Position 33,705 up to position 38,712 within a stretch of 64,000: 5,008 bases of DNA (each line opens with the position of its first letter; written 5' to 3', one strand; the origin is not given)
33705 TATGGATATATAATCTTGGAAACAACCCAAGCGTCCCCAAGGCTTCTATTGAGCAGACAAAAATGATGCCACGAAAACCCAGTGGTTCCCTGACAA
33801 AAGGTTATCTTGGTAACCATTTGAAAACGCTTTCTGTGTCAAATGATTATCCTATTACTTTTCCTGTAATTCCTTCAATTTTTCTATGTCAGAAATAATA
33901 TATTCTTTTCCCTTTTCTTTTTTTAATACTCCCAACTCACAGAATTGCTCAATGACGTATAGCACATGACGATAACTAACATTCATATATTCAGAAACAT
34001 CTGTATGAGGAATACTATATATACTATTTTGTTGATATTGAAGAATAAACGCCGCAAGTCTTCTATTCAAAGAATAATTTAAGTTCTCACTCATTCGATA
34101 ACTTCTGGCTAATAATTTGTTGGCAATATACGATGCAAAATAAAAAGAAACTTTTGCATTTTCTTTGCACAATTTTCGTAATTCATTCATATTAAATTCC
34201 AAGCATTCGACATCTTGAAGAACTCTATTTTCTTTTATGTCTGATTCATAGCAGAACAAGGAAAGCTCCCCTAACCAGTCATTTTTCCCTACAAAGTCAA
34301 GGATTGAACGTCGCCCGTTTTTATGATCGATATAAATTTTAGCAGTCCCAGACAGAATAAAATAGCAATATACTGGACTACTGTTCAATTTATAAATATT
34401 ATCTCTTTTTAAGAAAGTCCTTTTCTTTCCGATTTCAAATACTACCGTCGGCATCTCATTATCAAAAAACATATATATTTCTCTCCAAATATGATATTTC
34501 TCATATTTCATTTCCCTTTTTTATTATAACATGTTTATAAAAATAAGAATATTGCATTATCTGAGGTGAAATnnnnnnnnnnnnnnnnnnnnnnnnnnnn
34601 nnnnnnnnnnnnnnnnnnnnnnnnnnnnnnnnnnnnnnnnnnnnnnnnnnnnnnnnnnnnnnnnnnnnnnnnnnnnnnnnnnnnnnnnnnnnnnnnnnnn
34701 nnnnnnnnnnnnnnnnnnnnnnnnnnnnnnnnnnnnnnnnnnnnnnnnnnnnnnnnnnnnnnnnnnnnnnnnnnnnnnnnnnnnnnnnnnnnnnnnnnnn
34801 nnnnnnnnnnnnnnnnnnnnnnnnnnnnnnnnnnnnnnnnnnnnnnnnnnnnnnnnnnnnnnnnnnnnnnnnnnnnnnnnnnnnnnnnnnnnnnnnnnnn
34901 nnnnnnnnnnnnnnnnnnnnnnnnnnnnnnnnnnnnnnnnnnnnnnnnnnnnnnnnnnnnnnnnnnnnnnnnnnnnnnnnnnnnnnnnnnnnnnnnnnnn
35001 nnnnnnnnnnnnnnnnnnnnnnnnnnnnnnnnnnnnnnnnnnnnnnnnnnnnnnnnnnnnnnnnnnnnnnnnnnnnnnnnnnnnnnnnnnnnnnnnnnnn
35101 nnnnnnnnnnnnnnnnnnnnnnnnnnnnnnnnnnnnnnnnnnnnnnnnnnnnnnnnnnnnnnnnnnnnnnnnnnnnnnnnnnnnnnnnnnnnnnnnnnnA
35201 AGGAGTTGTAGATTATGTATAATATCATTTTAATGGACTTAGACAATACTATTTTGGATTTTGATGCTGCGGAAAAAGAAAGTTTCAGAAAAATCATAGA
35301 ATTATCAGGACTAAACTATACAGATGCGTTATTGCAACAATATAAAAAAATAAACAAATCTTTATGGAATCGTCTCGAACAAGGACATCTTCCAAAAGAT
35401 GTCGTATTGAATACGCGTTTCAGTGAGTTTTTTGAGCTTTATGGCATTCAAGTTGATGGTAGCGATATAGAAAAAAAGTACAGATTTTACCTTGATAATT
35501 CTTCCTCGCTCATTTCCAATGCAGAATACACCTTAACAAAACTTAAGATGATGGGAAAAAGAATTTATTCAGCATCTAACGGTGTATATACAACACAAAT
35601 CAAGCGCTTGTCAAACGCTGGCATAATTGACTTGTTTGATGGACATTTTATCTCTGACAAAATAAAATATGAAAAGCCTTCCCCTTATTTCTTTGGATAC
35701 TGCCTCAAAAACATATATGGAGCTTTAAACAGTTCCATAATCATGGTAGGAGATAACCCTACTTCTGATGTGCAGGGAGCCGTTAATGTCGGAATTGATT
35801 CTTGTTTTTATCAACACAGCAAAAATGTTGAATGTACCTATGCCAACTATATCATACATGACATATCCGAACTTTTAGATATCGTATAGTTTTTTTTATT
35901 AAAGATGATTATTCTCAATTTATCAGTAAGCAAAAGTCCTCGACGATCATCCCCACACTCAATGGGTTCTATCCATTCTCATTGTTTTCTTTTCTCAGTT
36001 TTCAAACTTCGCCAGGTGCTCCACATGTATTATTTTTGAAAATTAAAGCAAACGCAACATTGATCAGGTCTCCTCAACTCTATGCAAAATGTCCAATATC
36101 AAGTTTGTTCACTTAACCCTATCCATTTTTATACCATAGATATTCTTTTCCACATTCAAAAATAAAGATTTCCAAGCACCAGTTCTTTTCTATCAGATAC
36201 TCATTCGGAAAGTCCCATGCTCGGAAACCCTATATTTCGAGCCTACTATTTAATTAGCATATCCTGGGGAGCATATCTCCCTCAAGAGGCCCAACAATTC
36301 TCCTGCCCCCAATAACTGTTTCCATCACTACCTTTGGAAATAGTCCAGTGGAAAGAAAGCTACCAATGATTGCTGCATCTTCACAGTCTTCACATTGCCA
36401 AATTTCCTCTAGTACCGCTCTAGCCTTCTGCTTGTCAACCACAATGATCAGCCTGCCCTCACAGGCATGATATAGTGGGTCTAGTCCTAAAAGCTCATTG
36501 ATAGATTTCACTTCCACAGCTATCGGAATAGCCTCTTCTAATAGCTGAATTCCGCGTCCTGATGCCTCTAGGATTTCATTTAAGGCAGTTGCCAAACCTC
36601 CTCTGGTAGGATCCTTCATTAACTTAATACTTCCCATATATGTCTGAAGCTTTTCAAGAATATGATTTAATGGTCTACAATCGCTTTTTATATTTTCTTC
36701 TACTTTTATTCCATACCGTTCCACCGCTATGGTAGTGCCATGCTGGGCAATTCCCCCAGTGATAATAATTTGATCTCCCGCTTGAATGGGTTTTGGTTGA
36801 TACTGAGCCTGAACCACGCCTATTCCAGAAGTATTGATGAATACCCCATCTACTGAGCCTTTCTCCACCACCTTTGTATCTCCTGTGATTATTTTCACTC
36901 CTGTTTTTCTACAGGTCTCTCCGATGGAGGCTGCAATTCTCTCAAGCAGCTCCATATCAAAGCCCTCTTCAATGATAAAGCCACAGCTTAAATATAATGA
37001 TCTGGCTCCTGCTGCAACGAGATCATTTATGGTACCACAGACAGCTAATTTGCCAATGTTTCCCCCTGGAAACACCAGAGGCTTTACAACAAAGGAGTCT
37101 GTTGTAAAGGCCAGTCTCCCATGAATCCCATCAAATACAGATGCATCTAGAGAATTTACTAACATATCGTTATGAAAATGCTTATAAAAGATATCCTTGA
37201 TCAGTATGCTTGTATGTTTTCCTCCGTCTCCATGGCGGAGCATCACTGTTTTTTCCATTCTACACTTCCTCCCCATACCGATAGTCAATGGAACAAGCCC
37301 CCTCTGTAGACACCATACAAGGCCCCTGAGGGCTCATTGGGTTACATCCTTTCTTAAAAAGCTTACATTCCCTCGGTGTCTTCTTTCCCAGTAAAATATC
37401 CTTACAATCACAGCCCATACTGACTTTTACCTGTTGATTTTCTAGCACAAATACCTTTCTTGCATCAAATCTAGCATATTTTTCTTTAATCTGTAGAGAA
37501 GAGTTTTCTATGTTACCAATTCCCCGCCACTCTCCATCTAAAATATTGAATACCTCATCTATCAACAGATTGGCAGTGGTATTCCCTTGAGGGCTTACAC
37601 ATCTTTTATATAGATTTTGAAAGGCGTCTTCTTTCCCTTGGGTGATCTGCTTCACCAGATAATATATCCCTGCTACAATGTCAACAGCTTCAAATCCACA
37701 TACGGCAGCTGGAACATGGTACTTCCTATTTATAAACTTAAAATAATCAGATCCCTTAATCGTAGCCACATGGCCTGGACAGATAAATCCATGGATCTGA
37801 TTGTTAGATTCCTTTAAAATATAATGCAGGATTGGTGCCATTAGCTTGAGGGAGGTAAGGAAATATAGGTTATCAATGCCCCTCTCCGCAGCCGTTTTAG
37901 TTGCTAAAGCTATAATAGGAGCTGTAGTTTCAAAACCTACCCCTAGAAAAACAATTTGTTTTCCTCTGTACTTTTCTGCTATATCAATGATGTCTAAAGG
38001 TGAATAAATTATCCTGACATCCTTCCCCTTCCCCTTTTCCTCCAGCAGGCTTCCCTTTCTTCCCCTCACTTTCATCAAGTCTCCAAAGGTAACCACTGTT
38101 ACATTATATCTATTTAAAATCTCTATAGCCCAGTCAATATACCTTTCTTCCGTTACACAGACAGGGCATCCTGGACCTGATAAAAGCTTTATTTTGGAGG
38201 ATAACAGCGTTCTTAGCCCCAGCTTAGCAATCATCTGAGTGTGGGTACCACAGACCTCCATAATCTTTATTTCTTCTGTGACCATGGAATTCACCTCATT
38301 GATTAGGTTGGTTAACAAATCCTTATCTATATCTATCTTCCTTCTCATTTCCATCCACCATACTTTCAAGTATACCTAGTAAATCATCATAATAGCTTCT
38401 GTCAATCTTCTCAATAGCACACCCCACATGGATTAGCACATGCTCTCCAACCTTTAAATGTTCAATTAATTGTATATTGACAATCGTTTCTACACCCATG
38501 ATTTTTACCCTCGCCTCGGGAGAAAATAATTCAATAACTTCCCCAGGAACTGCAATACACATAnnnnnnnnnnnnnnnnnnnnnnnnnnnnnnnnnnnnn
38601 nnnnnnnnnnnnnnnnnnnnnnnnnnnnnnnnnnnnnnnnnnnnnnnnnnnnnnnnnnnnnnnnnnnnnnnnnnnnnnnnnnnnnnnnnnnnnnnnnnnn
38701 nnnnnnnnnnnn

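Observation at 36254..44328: Complete [NiFe]-hydrogenase/hyp locus with atypical features: no hypB, HypA-like protein without Zn-ribbon, small subunit without Tat motif and with an altered first cysteine motif, cytochrome b5-like first gene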

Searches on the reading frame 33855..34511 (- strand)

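Call 49: search_protein_families(library=pfam, proteins=[window:33855-34511:-], max_evalue=0.0001)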
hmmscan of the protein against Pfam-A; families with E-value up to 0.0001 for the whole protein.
window:33855-34511:- (218 aa): 2 families
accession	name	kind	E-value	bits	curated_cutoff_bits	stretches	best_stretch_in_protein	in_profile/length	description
PF00027.35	cNMP_binding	-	2.5e-16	59.9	27.5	1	31-118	2-89/89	Cyclic nucleotide-binding domain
PF13545.12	HTH_Crp_2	-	1.7e-07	31.5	27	1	151-215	2-70/70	Crp-like helix-turn-helix domain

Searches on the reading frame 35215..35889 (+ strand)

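Call 49: search_protein_families(library=pfam, proteins=[window:35215-35889:+], max_evalue=0.0001)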
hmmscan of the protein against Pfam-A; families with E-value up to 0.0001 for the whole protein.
window:35215-35889:+ (224 aa): 3 families
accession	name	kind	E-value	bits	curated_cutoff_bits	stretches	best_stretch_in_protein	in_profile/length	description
PF00702.32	Hydrolase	-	4.3e-17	63.6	26.4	1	3-193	2-191/191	haloacid dehalogenase-like hydrolase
PF13419.12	HAD_2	-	4.7e-16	59.9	23.8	1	5-197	1-176/178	Haloacid dehalogenase-like hydrolase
PF13242.12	Hydrolase_like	-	1.4e-08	35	22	1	153-203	3-52/75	HAD-hyrolase-like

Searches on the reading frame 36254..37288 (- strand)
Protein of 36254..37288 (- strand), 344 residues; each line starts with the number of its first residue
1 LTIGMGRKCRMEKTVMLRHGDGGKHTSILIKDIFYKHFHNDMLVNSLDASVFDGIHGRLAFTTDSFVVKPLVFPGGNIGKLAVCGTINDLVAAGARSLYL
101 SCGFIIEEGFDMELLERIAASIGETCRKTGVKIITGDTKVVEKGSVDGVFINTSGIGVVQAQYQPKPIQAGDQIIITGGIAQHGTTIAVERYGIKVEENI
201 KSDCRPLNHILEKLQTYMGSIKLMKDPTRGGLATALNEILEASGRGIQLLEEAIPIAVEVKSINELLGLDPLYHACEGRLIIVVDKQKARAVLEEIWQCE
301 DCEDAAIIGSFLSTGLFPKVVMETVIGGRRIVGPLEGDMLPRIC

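Call 3: search_protein_families(library=pfam, proteins=[window:36254-37288:-], max_evalue=0.01)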
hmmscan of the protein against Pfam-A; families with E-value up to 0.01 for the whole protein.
window:36254-37288:- (344 aa): 2 families
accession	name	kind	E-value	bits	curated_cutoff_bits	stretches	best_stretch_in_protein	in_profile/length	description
PF00586.29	AIRS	-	1.8e-21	77.1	24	1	56-159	12-112/112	AIR synthase related protein, N-terminal domain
PF02769.27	AIRS_C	-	5.4e-21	75.8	23.1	1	169-310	1-144/156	AIR synthase related protein, C-terminal domain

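Call 4: search_protein_families(library=ncbifam, proteins=[window:36254-37288:-], max_evalue=0.01)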
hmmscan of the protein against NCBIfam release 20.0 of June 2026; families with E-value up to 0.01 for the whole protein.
window:36254-37288:- (344 aa): 10 families
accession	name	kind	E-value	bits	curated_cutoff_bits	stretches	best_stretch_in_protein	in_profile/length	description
TIGR02124.1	hypE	equivalog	2e-122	408.3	251.6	1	15-344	2-332/332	hydrogenase expression/formation protein HypE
TIGR01379.1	thiL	equivalog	6.3e-17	61.5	184.15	1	48-271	26-252/320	thiamine-phosphate kinase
NF004353.0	PRK05731.2-2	equivalog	8.7e-17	61.2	301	1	30-276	5-247/311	thiamine-phosphate kinase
NF004351.0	PRK05731.1-4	equivalog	3.4e-12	46.1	324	1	48-278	40-271/321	thiamine-phosphate kinase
TIGR00476.1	selD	equivalog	2.5e-08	33.5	125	1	46-263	45-260/311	selenide, water dikinase SelD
TIGR01736.1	FGAM_synth_II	equivalog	4.3e-07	28.6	525.75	1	78-294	452-673/718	phosphoribosylformylglycinamidine synthase subunit PurL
TIGR00878.1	purM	equivalog_domain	9.7e-06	25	236.35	1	78-187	77-188/332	phosphoribosylformylglycinamidine cyclo-ligase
NF004354.0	PRK05731.2-3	equivalog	4.1e-05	23.1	204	1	77-201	48-168/273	thiamine-phosphate kinase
NF004350.0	PRK05731.1-1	equivalog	0.00012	21.1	441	1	60-262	43-247/325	thiamine-phosphate kinase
NF002290.1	PRK01213.1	equivalog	0.00015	20.1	648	1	112-295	493-675/723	phosphoribosylformylglycinamidine synthase subunit PurL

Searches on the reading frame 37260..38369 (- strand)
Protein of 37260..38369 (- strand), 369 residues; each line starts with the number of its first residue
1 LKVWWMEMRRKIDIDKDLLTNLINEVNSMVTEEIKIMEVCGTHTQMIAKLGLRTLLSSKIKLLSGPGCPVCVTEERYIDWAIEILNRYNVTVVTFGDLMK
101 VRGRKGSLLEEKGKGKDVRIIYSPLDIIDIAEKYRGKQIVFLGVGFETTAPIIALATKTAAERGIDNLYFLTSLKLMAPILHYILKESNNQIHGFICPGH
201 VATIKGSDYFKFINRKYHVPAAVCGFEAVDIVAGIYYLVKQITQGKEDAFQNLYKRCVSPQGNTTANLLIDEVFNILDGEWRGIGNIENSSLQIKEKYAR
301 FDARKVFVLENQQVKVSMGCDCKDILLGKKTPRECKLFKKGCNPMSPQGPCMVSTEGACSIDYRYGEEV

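Call 3: search_protein_families(library=pfam, proteins=[window:37260-38369:-], max_evalue=0.01)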
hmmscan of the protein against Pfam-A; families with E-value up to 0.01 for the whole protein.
window:37260-38369:- (369 aa): 1 family
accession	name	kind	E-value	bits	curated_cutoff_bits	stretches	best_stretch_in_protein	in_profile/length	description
PF01924.21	HypD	-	1.3e-135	452.5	25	1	20-366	4-351/351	Hydrogenase formation hypA family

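Call 4: search_protein_families(library=ncbifam, proteins=[window:37260-38369:-], max_evalue=0.01)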
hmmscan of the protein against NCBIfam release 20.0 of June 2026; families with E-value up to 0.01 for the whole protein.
window:37260-38369:- (369 aa): 1 family
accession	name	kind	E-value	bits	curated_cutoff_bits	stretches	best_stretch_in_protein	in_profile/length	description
TIGR00075.1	hypD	equivalog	4.6e-123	410.8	192.8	1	19-367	19-368/372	hydrogenase formation protein HypD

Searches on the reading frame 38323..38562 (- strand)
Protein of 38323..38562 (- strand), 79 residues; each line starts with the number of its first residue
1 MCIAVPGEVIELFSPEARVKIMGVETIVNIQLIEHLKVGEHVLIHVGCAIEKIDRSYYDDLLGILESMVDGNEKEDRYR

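Call 3: search_protein_families(library=pfam, proteins=[window:38323-38562:-], max_evalue=0.01)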
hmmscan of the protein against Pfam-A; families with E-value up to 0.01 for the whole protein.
window:38323-38562:- (79 aa): 1 family
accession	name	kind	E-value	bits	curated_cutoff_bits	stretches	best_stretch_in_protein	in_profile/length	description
PF01455.23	HupF_HypC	-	1.2e-19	70.6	28.5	1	1-62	1-62/65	HupF/HypC family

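Call 4: search_protein_families(library=ncbifam, proteins=[window:38323-38562:-], max_evalue=0.01)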
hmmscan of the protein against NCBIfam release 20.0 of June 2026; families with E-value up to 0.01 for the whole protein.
window:38323-38562:- (79 aa): 3 families
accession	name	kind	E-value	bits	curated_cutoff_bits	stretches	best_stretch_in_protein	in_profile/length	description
TIGR00074.1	hypC_hupF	subfamily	3.6e-18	65.2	48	1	1-76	1-76/80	HypC/HybG/HupF family hydrogenase formation chaperone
NF007712.0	PRK10409.1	equivalog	5.5e-09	36.2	136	1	1-70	1-76/90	HypC/HybG/HupF family hydrogenase formation chaperone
NF007721.0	PRK10413.1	equivalog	1.6e-06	28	115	1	1-65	1-72/87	hydrogenase maturation factor HybG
